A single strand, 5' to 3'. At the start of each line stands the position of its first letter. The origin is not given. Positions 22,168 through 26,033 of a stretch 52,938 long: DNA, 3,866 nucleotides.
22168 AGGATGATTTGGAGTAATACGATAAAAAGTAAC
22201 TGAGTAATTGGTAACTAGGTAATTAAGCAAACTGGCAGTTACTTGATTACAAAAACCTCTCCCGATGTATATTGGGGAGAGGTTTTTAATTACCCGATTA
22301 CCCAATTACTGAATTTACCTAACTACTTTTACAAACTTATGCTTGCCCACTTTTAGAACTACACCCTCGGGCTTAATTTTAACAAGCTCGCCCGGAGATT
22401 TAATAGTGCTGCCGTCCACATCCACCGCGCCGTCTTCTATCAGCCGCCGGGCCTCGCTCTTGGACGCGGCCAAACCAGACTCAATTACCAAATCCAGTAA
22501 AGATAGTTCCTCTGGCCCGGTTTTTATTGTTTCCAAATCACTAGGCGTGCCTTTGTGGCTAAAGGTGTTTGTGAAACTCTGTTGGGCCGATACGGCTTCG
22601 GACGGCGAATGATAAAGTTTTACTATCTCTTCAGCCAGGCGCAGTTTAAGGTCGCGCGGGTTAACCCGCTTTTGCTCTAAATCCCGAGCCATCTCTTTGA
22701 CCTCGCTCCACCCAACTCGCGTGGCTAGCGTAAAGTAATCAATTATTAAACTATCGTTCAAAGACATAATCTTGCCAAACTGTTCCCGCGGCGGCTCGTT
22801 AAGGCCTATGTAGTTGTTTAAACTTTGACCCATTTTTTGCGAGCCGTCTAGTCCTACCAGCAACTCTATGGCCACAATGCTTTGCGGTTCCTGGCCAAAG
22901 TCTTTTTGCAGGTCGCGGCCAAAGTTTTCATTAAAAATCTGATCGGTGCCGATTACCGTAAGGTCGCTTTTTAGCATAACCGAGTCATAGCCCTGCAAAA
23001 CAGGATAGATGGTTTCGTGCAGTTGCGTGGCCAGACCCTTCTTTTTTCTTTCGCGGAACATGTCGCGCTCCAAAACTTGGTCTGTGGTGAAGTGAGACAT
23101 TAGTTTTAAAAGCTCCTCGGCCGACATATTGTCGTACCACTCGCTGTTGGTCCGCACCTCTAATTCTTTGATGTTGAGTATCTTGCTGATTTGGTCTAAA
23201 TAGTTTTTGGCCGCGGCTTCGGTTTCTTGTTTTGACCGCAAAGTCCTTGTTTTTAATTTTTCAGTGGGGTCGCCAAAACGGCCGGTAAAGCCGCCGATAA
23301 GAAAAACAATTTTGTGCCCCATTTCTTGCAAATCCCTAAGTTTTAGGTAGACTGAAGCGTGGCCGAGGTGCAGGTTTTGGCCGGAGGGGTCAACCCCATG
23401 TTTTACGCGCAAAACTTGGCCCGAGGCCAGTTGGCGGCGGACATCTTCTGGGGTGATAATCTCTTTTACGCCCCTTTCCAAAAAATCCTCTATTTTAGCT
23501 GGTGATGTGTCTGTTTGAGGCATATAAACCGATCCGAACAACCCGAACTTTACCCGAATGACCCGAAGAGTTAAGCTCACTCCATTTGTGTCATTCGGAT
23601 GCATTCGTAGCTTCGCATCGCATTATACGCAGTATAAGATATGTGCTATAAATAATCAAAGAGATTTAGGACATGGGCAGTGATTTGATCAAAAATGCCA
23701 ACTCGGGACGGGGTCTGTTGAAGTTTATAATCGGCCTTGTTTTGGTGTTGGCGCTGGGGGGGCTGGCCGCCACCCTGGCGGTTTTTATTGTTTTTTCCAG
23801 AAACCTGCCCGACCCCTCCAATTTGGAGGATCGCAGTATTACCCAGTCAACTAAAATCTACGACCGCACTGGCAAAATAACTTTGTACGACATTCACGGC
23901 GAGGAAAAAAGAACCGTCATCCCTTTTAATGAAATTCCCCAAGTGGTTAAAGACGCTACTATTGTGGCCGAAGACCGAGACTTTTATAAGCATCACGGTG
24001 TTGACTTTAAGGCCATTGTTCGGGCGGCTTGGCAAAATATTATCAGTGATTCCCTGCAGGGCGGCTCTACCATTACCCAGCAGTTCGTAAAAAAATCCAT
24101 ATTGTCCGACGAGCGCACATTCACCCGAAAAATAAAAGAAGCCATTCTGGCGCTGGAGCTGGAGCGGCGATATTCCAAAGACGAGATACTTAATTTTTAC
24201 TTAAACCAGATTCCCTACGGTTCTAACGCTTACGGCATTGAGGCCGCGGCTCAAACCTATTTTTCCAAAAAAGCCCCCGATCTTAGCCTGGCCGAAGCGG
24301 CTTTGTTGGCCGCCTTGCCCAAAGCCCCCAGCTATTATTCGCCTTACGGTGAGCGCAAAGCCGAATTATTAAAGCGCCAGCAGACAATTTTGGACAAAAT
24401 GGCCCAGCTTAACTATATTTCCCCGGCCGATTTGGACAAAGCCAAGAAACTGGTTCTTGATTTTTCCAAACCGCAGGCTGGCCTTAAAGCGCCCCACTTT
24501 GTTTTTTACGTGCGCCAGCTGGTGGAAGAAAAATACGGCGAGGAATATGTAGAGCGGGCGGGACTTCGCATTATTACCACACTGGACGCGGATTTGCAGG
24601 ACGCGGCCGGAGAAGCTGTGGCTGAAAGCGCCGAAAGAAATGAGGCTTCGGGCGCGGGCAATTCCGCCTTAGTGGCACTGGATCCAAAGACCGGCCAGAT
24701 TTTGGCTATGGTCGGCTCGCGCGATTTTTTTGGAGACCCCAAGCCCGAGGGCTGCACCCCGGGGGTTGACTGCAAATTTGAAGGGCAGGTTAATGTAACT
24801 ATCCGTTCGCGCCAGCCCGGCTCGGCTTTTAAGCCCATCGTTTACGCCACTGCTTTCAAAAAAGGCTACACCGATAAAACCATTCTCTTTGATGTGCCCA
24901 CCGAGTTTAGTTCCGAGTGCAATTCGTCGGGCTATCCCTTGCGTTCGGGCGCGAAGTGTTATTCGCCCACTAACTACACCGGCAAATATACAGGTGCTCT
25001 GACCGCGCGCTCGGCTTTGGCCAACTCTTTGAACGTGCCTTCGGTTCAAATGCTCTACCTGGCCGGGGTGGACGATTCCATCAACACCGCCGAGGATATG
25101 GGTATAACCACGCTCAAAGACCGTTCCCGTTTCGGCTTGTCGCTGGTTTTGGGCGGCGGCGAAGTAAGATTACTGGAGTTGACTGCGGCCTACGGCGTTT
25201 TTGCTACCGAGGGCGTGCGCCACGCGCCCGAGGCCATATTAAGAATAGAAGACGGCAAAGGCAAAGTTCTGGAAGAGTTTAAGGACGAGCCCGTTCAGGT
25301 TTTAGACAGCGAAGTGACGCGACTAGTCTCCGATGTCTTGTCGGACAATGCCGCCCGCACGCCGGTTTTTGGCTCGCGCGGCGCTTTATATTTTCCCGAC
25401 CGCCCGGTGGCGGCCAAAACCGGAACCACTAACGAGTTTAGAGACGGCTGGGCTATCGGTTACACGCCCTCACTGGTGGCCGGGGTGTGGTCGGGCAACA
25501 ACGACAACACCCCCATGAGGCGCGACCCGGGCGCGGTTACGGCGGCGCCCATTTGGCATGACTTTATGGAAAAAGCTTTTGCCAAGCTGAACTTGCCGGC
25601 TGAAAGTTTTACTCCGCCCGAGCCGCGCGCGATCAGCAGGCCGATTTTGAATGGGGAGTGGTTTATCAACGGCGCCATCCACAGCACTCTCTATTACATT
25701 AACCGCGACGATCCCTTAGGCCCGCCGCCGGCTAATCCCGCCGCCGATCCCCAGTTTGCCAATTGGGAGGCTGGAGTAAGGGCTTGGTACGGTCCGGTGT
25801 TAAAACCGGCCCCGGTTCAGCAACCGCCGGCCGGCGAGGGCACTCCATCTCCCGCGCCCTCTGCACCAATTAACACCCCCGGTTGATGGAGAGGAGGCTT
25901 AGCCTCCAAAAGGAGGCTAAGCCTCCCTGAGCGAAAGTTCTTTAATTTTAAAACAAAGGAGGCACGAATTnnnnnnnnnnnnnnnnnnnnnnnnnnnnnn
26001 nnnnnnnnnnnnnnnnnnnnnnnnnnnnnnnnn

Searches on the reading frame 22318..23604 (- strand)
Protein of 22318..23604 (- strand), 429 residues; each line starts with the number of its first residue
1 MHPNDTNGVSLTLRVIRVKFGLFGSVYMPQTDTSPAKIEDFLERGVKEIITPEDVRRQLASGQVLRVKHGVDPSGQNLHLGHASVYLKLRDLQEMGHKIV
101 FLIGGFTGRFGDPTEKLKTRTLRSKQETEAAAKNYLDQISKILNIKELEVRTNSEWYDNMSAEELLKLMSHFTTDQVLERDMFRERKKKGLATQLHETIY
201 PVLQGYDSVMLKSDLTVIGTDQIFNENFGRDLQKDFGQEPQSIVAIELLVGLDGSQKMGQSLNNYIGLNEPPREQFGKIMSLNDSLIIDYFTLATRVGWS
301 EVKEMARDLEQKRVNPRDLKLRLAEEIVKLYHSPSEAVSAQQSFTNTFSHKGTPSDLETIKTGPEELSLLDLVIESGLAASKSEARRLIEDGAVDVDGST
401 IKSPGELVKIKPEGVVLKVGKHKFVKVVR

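Call 59: search_protein_families(library=pfam, proteins=[window:22318-23604:-], max_evalue=0.01)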
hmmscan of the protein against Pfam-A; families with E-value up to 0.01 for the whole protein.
window:22318-23604:- (429 aa): 4 families
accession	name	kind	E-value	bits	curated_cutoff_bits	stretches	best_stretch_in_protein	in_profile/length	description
PF00579.31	tRNA-synt_1b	-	8.5e-61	206.3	21.1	1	64-348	5-291/292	tRNA synthetases class I (W and Y)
PF01479.30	S4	-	1.2e-08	35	22.8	1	370-409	3-43/48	S4 domain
PF22421.1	SYY_C-terminal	-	1.3e-07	31.9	27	1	355-425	7-81/83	Tyrosine--tRNA ligase SYY-like C-terminal domain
PF00696.33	AA_kinase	-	0.0037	17.5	24.9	0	88-223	25-156/234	Amino acid kinase family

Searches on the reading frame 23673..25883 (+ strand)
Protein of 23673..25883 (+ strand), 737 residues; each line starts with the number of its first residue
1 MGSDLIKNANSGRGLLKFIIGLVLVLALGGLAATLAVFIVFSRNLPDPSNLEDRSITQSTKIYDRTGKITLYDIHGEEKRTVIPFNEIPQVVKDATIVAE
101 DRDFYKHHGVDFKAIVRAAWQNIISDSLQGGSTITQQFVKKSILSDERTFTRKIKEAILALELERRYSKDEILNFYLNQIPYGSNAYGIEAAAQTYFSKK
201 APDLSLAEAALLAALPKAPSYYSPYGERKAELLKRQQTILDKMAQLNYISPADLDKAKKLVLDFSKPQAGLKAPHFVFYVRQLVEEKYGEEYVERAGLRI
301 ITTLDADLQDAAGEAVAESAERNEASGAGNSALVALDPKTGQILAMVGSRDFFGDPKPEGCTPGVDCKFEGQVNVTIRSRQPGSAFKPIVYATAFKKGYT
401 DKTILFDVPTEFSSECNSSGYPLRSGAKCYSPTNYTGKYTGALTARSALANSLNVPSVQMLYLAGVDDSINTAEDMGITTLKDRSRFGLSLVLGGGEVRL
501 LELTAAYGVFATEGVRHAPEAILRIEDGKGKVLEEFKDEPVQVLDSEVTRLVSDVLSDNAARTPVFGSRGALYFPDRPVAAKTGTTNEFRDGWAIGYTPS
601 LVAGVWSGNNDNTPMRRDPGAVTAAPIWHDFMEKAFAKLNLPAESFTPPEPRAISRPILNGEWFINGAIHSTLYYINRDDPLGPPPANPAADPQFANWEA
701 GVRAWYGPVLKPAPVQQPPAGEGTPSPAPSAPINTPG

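Call 59: search_protein_families(library=pfam, proteins=[window:23673-25883:+], max_evalue=0.01)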
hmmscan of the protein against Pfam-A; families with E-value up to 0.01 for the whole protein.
window:23673-25883:+ (737 aa): 2 families
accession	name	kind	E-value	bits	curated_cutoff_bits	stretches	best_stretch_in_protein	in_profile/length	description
PF00912.28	Transgly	-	6.6e-66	221.6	27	1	73-243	7-177/178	Transglycosylase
PF00905.27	Transpeptidase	-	2.6e-19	70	22.1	1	333-632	3-298/299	Penicillin binding protein transpeptidase domain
